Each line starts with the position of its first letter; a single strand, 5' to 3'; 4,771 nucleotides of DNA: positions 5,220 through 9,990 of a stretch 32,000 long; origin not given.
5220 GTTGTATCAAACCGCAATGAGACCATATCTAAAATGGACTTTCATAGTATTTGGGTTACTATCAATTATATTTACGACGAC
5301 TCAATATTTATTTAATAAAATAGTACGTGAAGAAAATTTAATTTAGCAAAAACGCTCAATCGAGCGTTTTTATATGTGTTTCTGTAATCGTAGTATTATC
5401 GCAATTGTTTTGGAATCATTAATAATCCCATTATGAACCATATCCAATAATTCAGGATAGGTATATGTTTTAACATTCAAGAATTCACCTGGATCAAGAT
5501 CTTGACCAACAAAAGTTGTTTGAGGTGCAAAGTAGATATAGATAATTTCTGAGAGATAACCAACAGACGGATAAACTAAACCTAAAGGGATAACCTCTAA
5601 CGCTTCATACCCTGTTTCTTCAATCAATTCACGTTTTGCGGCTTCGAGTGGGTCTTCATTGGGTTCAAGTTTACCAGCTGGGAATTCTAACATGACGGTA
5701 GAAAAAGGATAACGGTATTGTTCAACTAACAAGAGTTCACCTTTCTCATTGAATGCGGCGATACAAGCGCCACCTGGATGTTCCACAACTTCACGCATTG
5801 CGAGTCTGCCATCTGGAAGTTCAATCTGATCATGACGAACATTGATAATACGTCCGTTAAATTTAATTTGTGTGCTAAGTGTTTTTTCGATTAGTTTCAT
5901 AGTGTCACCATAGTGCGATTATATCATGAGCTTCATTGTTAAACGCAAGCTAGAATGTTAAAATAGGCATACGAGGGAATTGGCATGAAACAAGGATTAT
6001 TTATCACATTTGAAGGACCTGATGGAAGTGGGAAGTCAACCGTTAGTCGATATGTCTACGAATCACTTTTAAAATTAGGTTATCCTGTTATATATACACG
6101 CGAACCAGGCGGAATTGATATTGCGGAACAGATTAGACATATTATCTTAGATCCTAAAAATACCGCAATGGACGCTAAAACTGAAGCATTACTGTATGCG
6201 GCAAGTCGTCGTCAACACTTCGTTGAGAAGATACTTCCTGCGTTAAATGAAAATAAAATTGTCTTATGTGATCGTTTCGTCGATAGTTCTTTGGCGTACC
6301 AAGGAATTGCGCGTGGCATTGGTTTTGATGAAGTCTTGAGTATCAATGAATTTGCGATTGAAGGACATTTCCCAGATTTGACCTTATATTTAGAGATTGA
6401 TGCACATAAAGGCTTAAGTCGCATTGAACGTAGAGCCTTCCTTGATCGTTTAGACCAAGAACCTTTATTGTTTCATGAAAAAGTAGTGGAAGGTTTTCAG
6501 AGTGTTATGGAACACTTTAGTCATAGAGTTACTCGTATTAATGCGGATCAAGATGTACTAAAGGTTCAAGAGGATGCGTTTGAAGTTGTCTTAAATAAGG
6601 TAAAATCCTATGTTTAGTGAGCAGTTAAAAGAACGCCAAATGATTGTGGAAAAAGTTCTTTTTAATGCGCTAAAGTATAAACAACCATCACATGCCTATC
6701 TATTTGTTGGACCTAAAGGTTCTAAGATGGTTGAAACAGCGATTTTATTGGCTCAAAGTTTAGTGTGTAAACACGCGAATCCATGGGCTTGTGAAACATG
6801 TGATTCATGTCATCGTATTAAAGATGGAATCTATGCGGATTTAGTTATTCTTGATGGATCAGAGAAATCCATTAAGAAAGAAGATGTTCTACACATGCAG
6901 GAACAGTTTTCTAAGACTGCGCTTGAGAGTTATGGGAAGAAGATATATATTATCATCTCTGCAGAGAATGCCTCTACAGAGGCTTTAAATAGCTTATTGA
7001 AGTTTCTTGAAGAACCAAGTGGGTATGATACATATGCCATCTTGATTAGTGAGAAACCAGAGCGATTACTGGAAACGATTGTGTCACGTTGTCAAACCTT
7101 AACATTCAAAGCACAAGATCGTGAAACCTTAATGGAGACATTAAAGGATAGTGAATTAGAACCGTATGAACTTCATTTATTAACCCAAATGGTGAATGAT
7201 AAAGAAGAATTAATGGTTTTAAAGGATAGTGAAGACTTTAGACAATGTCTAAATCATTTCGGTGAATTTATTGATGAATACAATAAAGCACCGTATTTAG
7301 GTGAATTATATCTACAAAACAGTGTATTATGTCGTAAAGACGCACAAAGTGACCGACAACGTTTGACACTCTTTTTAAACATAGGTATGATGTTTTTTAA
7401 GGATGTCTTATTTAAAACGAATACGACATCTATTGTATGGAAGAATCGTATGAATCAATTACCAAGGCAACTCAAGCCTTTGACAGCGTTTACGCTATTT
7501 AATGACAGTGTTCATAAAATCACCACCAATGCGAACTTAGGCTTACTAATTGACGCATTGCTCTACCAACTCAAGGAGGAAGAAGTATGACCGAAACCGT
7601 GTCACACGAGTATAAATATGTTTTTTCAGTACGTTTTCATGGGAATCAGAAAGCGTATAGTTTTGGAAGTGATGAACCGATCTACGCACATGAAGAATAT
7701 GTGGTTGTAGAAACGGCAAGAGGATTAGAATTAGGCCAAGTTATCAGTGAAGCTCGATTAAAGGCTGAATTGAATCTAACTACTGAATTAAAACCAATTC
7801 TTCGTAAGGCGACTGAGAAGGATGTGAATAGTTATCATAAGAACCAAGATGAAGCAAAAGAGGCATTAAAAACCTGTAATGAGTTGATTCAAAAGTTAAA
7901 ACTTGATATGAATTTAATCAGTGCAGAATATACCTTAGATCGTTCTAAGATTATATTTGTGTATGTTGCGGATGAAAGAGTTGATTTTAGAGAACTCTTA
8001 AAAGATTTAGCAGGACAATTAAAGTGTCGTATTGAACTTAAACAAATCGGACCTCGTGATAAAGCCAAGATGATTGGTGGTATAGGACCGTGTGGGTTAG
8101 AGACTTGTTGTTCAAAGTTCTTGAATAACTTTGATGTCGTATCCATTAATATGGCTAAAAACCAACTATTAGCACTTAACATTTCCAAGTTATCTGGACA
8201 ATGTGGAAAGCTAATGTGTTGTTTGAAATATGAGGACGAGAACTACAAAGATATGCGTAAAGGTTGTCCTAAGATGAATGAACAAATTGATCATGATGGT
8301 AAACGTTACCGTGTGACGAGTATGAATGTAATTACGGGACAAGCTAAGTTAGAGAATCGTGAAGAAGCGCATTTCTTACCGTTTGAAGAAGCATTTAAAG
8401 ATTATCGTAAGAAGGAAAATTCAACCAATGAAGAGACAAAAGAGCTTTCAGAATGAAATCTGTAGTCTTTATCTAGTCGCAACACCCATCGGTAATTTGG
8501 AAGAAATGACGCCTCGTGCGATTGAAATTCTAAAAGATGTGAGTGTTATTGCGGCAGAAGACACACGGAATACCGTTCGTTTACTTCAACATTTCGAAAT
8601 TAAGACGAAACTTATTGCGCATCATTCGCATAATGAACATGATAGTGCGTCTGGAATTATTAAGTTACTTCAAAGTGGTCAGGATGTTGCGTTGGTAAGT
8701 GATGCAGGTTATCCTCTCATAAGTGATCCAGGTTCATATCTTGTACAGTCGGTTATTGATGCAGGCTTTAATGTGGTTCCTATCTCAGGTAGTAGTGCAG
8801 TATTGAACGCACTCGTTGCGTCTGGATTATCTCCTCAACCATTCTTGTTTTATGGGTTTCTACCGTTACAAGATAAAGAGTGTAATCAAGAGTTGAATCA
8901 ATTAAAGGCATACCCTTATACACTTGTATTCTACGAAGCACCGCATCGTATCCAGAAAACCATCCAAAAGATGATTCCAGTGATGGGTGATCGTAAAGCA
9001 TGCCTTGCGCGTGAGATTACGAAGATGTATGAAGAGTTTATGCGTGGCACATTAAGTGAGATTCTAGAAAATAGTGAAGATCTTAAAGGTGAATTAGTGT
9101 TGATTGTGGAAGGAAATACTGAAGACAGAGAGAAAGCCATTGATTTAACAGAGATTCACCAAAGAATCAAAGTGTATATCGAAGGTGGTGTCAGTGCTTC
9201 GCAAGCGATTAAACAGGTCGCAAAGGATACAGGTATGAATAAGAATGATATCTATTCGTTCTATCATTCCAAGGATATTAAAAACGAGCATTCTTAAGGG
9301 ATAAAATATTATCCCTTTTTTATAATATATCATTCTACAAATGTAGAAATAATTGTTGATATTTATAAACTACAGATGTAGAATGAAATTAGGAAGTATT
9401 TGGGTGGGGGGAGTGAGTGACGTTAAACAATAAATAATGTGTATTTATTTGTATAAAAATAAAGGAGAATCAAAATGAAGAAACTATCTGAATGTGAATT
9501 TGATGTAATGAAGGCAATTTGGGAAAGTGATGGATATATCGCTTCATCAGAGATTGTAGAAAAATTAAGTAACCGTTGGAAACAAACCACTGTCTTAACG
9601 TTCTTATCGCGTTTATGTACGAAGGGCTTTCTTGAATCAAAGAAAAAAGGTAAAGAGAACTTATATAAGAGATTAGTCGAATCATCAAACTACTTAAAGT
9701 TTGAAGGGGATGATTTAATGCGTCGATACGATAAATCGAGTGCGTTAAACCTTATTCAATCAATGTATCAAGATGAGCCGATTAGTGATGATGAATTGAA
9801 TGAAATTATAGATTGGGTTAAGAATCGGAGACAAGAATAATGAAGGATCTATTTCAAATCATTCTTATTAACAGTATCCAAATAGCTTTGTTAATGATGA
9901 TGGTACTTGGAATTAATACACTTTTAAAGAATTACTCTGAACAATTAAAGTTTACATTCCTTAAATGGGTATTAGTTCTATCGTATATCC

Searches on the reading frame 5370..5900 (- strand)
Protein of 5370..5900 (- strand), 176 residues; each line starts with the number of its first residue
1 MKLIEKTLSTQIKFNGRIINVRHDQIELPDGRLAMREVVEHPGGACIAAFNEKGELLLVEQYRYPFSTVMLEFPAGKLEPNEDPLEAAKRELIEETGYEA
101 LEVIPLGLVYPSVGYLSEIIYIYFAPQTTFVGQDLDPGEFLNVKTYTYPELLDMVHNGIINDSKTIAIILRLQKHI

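Call 25: search_protein_families(library=pfam, proteins=[window:5370-5900:-], max_evalue=0.001)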
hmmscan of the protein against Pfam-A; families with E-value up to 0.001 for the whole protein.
window:5370-5900:- (176 aa): 1 family
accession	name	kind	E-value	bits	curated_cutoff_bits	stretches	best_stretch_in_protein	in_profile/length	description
PF00293.34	NUDIX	-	5.7e-19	68.9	21.1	1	43-154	4-119/134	NUDIX domain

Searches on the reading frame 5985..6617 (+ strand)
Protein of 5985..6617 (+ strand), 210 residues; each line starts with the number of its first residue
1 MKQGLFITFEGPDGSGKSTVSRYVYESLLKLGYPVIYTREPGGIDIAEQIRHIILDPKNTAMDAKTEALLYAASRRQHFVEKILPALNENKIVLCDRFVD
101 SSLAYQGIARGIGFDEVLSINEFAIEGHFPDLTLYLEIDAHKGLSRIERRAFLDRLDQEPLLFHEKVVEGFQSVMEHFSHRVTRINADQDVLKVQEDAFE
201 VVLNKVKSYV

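Call 25: search_protein_families(library=pfam, proteins=[window:5985-6617:+], max_evalue=0.001)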
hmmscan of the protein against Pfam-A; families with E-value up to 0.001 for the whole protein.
window:5985-6617:+ (210 aa): 2 families
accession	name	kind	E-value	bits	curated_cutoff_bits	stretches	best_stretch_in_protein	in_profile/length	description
PF02223.23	Thymidylate_kin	-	8.1e-52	176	27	1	9-197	1-184/185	Thymidylate kinase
PF13521.12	AAA_28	-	0.00015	22.5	27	1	7-106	2-90/164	AAA domain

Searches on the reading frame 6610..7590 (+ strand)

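Call 25: search_protein_families(library=pfam, proteins=[window:6610-7590:+], max_evalue=0.001)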
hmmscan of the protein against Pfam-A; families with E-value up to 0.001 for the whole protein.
window:6610-7590:+ (326 aa): 1 family
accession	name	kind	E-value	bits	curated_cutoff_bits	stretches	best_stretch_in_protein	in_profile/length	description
PF13177.12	DNA_pol3_delta2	-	2.7e-46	158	27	1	13-168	5-159/161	DNA polymerase III, delta subunit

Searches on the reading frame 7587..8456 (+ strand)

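Call 25: search_protein_families(library=pfam, proteins=[window:7587-8456:+], max_evalue=0.001)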
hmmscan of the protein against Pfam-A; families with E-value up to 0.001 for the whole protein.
window:7587-8456:+ (289 aa): 1 family
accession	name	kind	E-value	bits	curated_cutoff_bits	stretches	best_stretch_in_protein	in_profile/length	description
PF04468.17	PSP1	-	2.8e-34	117.7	27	1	69-154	1-86/86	PSP1 C-terminal conserved region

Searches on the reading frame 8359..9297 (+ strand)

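Call 25: search_protein_families(library=pfam, proteins=[window:8359-9297:+], max_evalue=0.001)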
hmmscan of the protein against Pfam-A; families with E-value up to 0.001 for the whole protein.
window:8359-9297:+ (312 aa): 1 family
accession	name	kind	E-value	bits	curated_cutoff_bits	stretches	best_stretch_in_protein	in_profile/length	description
PF00590.25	TP_methylase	-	6.1e-29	101.9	27.8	1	37-235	2-211/212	Tetrapyrrole (Corrin/Porphyrin) Methylases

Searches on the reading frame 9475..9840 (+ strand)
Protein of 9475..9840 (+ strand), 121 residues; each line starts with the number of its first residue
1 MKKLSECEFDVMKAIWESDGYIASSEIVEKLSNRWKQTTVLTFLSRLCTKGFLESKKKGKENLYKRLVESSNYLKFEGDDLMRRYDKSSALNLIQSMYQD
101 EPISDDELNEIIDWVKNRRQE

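Call 25: search_protein_families(library=pfam, proteins=[window:9475-9840:+], max_evalue=0.001)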
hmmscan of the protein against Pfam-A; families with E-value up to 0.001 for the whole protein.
window:9475-9840:+ (121 aa): 2 families
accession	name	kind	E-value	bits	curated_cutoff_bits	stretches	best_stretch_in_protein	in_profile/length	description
PF03965.22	Penicillinase_R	-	3e-24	86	22.6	1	4-115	1-113/115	Penicillinase repressor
PF08100.18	Dimerisation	-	7.6e-05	22.9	25.6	1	7-74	26-91/93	O-methyltransferase dimerisation domain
